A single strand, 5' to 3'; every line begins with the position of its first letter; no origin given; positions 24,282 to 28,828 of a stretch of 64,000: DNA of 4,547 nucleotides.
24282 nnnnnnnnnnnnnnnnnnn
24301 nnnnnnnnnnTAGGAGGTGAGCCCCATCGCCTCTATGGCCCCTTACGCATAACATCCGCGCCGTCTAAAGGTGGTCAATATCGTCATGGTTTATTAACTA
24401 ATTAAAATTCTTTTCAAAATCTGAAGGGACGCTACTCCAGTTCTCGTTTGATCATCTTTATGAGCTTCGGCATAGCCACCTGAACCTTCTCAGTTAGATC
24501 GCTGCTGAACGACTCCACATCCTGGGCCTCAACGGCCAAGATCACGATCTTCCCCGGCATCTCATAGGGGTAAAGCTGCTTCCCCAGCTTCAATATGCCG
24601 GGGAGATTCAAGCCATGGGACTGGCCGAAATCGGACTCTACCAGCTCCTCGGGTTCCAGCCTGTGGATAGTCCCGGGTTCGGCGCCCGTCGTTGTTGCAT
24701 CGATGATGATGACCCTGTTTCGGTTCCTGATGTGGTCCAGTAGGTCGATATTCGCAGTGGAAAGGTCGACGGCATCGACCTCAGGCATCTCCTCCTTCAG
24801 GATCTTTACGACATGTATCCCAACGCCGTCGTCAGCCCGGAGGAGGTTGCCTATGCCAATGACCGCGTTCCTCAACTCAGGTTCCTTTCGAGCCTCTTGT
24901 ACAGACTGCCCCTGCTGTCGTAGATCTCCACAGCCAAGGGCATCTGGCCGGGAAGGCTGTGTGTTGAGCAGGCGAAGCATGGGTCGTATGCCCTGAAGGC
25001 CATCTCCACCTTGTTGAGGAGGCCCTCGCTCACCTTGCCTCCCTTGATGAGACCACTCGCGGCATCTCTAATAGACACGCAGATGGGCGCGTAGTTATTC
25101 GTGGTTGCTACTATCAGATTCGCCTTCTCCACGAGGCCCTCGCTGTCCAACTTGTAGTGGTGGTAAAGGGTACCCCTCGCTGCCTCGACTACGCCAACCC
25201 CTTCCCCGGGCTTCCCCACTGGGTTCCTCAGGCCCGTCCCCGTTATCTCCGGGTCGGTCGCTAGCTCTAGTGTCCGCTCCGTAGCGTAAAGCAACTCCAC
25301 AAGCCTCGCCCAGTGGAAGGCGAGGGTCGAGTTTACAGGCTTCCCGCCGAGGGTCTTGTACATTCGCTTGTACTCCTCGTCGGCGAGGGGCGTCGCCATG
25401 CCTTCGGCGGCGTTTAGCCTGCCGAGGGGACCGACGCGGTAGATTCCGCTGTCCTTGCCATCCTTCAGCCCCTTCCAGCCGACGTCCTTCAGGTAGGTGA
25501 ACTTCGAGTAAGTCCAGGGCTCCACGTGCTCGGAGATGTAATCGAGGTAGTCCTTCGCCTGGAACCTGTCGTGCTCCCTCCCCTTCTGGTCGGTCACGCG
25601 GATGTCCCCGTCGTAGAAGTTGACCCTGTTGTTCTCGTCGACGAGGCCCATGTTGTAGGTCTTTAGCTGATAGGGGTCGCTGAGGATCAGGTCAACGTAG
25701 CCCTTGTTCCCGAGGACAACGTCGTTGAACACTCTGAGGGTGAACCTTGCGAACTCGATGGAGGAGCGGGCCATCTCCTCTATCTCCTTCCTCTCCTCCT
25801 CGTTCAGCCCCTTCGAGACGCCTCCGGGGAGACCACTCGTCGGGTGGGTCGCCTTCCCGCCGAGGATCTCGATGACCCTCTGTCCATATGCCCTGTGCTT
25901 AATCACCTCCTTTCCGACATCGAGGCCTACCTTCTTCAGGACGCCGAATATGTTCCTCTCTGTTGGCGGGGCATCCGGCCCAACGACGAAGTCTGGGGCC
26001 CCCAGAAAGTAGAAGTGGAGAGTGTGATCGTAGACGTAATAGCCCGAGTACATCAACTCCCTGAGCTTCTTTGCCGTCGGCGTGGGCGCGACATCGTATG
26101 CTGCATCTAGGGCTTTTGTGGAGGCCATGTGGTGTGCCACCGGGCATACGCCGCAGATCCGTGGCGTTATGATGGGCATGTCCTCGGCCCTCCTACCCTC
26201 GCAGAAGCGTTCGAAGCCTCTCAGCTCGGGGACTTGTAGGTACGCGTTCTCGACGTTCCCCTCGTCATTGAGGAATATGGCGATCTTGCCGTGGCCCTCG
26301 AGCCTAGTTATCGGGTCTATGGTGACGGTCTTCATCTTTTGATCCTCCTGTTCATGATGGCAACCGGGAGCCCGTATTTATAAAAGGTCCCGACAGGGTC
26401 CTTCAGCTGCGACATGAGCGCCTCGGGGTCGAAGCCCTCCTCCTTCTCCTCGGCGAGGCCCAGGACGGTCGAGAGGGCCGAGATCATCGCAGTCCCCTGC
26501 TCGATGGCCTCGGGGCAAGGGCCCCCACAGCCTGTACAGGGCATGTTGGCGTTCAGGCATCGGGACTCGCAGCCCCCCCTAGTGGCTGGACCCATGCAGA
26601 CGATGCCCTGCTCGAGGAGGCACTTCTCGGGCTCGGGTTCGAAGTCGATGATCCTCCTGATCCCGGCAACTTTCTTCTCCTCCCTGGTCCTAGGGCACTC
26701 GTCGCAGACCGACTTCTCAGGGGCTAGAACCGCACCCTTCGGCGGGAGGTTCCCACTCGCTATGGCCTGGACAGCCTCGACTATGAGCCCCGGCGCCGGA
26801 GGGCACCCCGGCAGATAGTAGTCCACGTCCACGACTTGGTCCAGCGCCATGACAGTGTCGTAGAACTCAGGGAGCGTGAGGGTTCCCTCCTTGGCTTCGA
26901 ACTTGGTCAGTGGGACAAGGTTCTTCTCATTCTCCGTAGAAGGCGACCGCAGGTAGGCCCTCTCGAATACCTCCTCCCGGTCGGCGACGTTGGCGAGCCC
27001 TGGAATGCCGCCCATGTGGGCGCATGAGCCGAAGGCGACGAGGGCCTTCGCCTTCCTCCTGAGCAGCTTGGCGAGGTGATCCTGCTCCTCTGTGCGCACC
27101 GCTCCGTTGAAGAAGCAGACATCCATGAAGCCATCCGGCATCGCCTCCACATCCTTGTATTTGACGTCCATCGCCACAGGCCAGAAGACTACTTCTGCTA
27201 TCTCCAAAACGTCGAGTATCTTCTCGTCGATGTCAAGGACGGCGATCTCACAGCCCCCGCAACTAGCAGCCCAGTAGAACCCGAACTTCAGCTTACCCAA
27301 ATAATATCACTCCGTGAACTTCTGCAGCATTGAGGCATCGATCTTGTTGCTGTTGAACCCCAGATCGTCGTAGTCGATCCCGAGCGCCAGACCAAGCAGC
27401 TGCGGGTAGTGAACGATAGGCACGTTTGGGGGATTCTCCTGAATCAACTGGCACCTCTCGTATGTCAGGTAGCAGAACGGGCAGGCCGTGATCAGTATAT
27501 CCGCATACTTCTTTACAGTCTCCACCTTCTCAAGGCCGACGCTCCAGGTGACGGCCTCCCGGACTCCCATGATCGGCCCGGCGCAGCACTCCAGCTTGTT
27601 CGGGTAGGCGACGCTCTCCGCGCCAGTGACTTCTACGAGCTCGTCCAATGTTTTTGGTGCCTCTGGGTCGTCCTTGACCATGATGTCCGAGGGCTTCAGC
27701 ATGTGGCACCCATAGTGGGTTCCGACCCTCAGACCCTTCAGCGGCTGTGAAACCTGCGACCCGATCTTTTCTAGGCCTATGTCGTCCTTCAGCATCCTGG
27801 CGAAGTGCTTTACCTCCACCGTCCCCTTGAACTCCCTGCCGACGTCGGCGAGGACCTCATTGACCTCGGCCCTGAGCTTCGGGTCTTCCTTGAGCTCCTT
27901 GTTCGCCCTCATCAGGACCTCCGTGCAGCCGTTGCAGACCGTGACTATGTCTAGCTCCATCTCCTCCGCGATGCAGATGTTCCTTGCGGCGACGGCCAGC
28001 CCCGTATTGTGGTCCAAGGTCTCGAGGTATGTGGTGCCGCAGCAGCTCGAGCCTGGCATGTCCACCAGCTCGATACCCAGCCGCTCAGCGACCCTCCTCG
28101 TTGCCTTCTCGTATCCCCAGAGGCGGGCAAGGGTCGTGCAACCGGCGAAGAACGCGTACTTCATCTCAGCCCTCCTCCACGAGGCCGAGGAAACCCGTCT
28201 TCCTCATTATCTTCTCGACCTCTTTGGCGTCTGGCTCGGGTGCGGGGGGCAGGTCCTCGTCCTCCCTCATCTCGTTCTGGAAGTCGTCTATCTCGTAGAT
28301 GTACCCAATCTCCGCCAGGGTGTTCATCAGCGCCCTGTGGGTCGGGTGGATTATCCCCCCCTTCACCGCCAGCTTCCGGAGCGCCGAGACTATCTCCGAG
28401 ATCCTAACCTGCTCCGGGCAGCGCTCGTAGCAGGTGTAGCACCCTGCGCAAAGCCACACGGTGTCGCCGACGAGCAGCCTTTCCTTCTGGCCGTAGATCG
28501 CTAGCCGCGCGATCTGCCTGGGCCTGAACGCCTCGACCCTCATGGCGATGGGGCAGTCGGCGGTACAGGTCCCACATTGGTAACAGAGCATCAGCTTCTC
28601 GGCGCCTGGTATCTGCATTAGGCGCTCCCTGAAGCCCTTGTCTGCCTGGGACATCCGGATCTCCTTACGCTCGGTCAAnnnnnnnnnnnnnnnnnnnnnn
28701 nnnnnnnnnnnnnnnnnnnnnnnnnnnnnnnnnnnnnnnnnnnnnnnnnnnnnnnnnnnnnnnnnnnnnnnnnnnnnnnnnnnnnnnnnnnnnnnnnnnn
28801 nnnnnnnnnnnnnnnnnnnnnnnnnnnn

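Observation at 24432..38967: Exceptionally dense Hdr/Mvh supercluster: 12-gene operon with duplicated modules plus a divergent hdrCB pair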

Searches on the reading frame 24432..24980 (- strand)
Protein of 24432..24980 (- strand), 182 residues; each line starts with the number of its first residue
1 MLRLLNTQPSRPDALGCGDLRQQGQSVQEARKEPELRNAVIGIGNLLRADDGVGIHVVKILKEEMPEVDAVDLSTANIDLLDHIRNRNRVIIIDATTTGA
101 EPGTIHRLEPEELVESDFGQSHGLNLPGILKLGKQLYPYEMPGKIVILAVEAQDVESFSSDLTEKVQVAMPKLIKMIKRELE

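Call 6: search_protein_families(library=ncbifam, proteins=[window:24432-24980:-], max_evalue=0.00001)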
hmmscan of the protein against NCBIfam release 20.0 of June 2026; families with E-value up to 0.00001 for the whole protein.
window:24432-24980:- (182 aa): 7 families
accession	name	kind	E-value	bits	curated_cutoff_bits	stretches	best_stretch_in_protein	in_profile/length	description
TIGR00072.1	hydrog_prot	superfamily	1e-36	126.1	47.45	1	40-181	2-145/145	hydrogenase maturation protease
TIGR00140.1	hupD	subfamily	1e-20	74.2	151.8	1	40-181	3-147/151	HyaD/HybD family hydrogenase maturation endopeptidase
NF045519.1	NiFeSe_H2_mat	exception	2.4e-19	69.6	190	1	40-181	5-147/152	NiFeSe hydrogenase maturation protease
NF007777.0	PRK10466.1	equivalog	4e-17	62.4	190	1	37-181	2-149/164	HyaD/HybD family hydrogenase maturation endopeptidase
TIGR00130.1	frhD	equivalog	4.3e-17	62.6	134.95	1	37-181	4-151/153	coenzyme F420-reducing hydrogenase, FrhD protein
TIGR00142.1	hycI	equivalog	4.7e-14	52.4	119.1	1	40-179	3-140/146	hydrogenase maturation peptidase HycI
NF007616.0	PRK10264.1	equivalog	2.2e-09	37.3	261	1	37-110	5-81/195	hydrogenase 1 maturation protease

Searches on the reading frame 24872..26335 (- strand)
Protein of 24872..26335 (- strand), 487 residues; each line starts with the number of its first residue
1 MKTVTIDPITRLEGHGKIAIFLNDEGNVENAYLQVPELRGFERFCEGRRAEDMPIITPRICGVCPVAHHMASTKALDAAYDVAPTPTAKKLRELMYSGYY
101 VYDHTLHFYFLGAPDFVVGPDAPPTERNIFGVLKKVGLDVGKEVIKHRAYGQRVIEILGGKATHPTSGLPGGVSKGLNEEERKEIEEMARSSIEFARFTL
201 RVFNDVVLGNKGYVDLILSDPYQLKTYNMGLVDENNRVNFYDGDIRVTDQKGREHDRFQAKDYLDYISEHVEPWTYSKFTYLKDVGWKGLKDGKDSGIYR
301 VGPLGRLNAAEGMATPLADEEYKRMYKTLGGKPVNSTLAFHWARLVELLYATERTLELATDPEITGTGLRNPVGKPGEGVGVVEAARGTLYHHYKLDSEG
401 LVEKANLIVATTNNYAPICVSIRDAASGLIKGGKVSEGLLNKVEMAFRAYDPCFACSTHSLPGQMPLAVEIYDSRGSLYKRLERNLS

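Call 6: search_protein_families(library=ncbifam, proteins=[window:24872-26335:-], max_evalue=0.00001)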
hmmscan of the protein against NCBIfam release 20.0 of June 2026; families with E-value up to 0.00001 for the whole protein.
window:24872-26335:- (487 aa): 9 families
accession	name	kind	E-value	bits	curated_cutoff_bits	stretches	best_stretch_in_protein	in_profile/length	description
NF041785.2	VhuA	equivalog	1e-123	413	800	1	1-431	1-418/418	F420-non-reducing hydrogenase Vhu subunit A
NF033181.1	NiFeSe_hydrog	equivalog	2.5e-51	175.1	600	2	1-122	1-121/507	nickel-dependent hydrogenase large subunit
NF040828.1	sulfhyd_ShyA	equivalog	2.7e-51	174.8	700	1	4-460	3-412/415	NAD(P)-dependent hydrogenase/sulfhydrogenase 2 subunit alpha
TIGR03295.1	frhA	equivalog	4.9e-48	164.1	392.5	2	2-196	3-185/412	coenzyme F420 hydrogenase subunit alpha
NF045518.1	H2_NiFeSe_large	exception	2.3e-45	155.3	780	1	3-461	3-482/485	NiFeSe hydrogenase large subunit HysA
NF040832.1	sulfhyd_HydA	equivalog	1.1e-37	130.2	880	1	4-459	5-422/426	NADPH-dependent hydrogenase/sulfhydrogenase 1 subunit alpha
NF007778.0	PRK10467.1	equivalog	2.9e-24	85.3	969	1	2-117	3-117/567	hydrogenase 2 large subunit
NF007550.0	PRK10170.1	equivalog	4.2e-22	78.3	1101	1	4-117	19-132/597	Ni/Fe-hydrogenase large subunit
NF041786.2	VhuU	equivalog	7.1e-07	28.9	70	1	436-460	4-28/45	F420-non-reducing hydrogenase selenoprotein subunit VhuU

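Call 64: find_encoding_contigs(protein=window:24872-26335:-, flank=2000, max_places=3)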
Protein window:24872-26335:- (487 aa): 7 contigs read that carry it; 3 places shown.
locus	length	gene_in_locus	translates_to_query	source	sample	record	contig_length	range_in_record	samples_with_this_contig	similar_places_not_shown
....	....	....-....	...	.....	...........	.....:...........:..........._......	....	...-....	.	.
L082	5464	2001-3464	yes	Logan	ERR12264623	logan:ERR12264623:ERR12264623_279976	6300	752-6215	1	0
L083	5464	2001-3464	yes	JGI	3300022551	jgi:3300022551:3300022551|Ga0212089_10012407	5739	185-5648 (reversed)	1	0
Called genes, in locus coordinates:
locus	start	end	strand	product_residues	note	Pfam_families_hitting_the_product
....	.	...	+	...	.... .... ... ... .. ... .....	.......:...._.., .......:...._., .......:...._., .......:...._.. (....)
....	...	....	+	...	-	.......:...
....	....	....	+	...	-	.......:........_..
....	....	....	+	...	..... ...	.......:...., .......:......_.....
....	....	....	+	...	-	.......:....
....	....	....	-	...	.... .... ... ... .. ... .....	?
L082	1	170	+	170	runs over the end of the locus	PF13534:Fer4_17, PF13187:Fer4_9, PF13183:Fer4_8, PF13237:Fer4_10 (weak)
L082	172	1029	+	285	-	PF02754:CCG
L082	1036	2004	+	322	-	PF01058:Oxidored_q6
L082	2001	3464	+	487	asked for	PF27537:HoxH, PF00374:NiFeSe_Hases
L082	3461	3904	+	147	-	PF01750:HycI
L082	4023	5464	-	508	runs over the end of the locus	?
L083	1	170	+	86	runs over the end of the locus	?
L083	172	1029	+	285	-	PF02754:CCG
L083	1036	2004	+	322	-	PF01058:Oxidored_q6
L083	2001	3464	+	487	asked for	PF27537:HoxH, PF00374:NiFeSe_Hases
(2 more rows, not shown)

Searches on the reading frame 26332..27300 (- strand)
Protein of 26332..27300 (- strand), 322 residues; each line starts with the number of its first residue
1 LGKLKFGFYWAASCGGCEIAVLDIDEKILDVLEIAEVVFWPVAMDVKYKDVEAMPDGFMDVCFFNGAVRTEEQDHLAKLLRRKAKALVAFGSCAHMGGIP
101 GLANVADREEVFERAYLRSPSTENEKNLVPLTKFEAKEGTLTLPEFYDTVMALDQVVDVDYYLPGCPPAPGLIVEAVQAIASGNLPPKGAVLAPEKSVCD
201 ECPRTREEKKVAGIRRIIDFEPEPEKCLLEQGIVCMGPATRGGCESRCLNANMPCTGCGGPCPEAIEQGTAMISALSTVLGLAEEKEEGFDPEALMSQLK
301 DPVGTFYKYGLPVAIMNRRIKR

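Call 4: search_protein_families(library=pfam, proteins=[window:26332-27300:-])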
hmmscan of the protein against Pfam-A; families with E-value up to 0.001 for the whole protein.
window:26332-27300:- (322 aa): 1 family
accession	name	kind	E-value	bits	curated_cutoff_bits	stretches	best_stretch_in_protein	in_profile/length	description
PF01058.29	Oxidored_q6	-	3.5e-26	91.9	27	1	14-179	1-127/128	NADH ubiquinone oxidoreductase, 20 Kd subunit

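Call 5: search_protein_families(library=ncbifam, proteins=[window:26332-27300:-])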
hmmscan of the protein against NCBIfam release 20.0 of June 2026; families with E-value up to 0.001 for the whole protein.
window:26332-27300:- (322 aa): 15 families
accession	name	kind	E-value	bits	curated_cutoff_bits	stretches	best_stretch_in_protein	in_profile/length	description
NF045875.1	F420_non_VhuG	exception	1.1e-64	218.5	450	1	3-320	4-285/286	F420-non-reducing hydrogenase subunit VhuG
NF040836.1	sulfhyd_HydD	equivalog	3.6e-23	82.1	500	1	3-279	5-226/261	NADPH-dependent hydrogenase/sulfhydrogenase 1 subunit delta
NF040831.1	sulfhyd_ShyD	equivalog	6.7e-20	71.7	460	1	4-268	1-213/240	NAD(P)-dependent hydrogenase/sulfhydrogenase 2 subunit delta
TIGR03294.1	FrhG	equivalog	1.3e-16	61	245.5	2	5-102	3-96/228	coenzyme F420 hydrogenase subunit gamma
NF005012.1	PRK06411.1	subfamily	4.6e-08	32.8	116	1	146-180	120-154/166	NADH-quinone oxidoreductase subunit NuoB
NF011395.0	PRK14820.1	equivalog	1.6e-06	28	263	1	146-180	119-153/180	NADH-quinone oxidoreductase subunit B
TIGR01957.1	nuoB_fam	subfamily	1.9e-06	27.9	142.7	1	145-178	103-136/145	NADH-quinone oxidoreductase subunit B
NF011392.0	PRK14817.1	equivalog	3.8e-06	26.7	271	1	146-177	122-153/182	NADH-quinone oxidoreductase subunit B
NF011391.0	PRK14816.1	equivalog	3.5e-05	23.5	283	1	146-174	139-167/196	NADH-quinone oxidoreductase subunit B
NF011393.0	PRK14818.1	equivalog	7.1e-05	22.4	255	1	147-177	118-148/173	NADH dehydrogenase subunit B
NF011390.0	PRK14815.1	equivalog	9.6e-05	21.7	281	1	147-178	120-151/183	NADH dehydrogenase subunit B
NF045520.1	H2_NiFeSe_small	exception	0.00034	20.1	470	0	76-101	136-161/314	NiFeSe hydrogenase small subunit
NF011389.0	PRK14814.1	equivalog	0.00045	20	285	0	146-178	119-151/186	NADH dehydrogenase subunit B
NF009808.0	PRK13292.1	equivalog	0.00057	17.9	1156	0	145-177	110-142/791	NADH-quinone oxidoreductase subunit B/C/D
NF011394.0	PRK14819.1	equivalog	0.00073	19.1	312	0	147-178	119-150/264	NADH-quinone oxidoreductase subunit B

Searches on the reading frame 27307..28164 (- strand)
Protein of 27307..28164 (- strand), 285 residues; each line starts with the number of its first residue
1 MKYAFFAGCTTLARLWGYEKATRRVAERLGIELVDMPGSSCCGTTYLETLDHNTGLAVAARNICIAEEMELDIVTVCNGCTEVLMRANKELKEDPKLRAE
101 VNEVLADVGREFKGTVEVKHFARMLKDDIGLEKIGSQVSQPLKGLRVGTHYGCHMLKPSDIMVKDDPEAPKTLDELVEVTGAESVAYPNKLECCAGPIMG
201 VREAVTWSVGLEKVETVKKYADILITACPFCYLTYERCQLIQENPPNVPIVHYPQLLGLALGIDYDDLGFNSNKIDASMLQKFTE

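Call 4: search_protein_families(library=pfam, proteins=[window:27307-28164:-])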
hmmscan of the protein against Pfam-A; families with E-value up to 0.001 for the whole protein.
window:27307-28164:- (285 aa): 1 family
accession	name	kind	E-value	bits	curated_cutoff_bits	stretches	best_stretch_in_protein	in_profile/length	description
PF02754.22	CCG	-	1.1e-29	102.8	20.6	2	147-234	1-83/85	Cysteine-rich domain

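Call 5: search_protein_families(library=ncbifam, proteins=[window:27307-28164:-])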
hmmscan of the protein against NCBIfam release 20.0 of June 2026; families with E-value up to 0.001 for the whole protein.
window:27307-28164:- (285 aa): 7 families
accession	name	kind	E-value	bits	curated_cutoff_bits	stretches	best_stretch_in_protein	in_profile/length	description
TIGR03288.1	CoB_CoM_SS_B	equivalog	7.3e-88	294.6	345.15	1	2-280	1-287/290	CoB--CoM heterodisulfide reductase subunit B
NF042965.1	MFR_anch_SdhE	equivalog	4.3e-51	174.1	500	1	2-280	2-281/282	8-methylmenaquinol:fumarate reductase membrane anchor subunit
NF041780.1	hetero_SS_HdrB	equivalog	1.4e-27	96.9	450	1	5-272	8-293/304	ferredoxin:CoB-CoM heterodisulfide reductase subunit HdrB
NF004898.0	PRK06259.1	equivalog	2.5e-17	62.7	385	1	2-238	263-466/488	fumarate reductase (CoM/CoB) subunit TfrB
NF045670.1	quin_L_LdhH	equivalog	2.4e-14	52.5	800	1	2-256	468-704/706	L-lactate dehydrogenase (quinone) large subunit LdhH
NF008434.0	PRK11274.1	equivalog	2.2e-08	33.4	333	1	6-104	173-275/409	glycolate oxidase subunit GlcF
NF008369.0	PRK11168.1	equivalog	4.5e-05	22.5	278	1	3-156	169-306/401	anaerobic glycerol-3-phosphate dehydrogenase subunit C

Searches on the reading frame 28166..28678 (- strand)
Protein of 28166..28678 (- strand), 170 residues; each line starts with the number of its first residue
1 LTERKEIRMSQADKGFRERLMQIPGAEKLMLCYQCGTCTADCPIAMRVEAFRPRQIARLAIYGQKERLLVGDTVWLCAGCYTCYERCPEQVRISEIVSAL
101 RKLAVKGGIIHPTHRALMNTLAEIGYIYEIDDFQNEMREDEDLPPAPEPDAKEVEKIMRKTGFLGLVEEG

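Call 4: search_protein_families(library=pfam, proteins=[window:28166-28678:-])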
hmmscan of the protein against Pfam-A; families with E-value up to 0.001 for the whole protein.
window:28166-28678:- (170 aa): 6 families
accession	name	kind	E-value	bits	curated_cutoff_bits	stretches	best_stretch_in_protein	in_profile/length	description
PF13183.11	Fer4_8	-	4.4e-10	40.4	27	1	31-91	4-68/68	4Fe-4S dicluster domain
PF13187.11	Fer4_9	-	2.1e-09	37.7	27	1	32-90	2-50/52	4Fe-4S dicluster domain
PF13534.11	Fer4_17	-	4.8e-08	33.9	22.2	1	32-91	2-60/61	4Fe-4S dicluster domain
PF13237.11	Fer4_10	-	1.5e-07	31.7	25.5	1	31-88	8-53/53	4Fe-4S dicluster domain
PF12838.12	Fer4_7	-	5e-05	24.1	27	1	32-90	2-51/52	4Fe-4S dicluster domain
PF14691.11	Fer4_20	-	0.00096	19.4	25.8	0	77-108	24-57/113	Dihydroprymidine dehydrogenase domain II, 4Fe-4S cluster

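Call 5: search_protein_families(library=ncbifam, proteins=[window:28166-28678:-])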
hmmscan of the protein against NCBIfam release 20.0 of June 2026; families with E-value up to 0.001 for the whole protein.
window:28166-28678:- (170 aa): 16 families
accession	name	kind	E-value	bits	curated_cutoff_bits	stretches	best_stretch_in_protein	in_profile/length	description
TIGR03290.1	CoB_CoM_SS_C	equivalog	8.9e-33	113.3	160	1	30-158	2-135/144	CoB--CoM heterodisulfide reductase subunit C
NF038018.1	qmoC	equivalog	1.2e-19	71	300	1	16-107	5-94/360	quinone-interacting membrane-bound oxidoreductase complex subunit QmoC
NF041779.1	hetero_SS_HdrC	equivalog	5e-17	62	350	1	29-111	30-110/198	ferredoxin:CoB-CoM heterodisulfide reductase subunit HdrC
NF041890.1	hdrC_Methbact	equivalog_domain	1e-16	61.1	270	1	26-110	25-107/192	ferredoxin:CoB-CoM heterodisulfide reductase subunit HdrC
NF008369.0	PRK11168.1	equivalog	7.7e-11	41.5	278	1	28-106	9-89/401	anaerobic glycerol-3-phosphate dehydrogenase subunit C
NF004898.0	PRK06259.1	equivalog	1.2e-09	37.3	385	1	16-123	120-235/488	fumarate reductase (CoM/CoB) subunit TfrB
TIGR00384.1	dhsB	subfamily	3.3e-06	26.7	88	1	18-100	128-221/222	succinate dehydrogenase and fumarate reductase iron-sulfur protein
NF009226.0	PRK12576.1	equivalog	6e-06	25.8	344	1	30-102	154-235/317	succinate dehydrogenase/fumarate reductase iron-sulfur subunit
NF004616.0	PRK05950.1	subfamily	8.2e-06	25.1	228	1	27-106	144-235/238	succinate dehydrogenase iron-sulfur subunit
NF042952.1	MFR_FeS_SdhB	equivalog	8.7e-06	25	600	1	68-111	195-238/320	8-methylmenaquinol:fumarate reductase iron-sulfur subunit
TIGR00314.1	cdhA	equivalog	2.2e-05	22.5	781.3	1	26-99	395-461/784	CO dehydrogenase/acetyl-CoA synthase complex subunit alpha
TIGR03379.1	glycerol3P_GlpC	equivalog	2.4e-05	23.3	279.9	1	31-102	6-79/397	anaerobic glycerol-3-phosphate dehydrogenase subunit GlpC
NF045670.1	quin_L_LdhH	equivalog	2.8e-05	22.6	800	1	13-121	288-400/706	L-lactate dehydrogenase (quinone) large subunit LdhH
TIGR00273.1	TIGR00273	equivalog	0.00052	19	444.8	0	29-115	292-383/432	LutB/LldF family L-lactate oxidation iron-sulfur protein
NF005505.0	PRK07118.1-4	equivalog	0.00066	19.2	378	1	30-97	171-239/265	Fe-S cluster domain-containing protein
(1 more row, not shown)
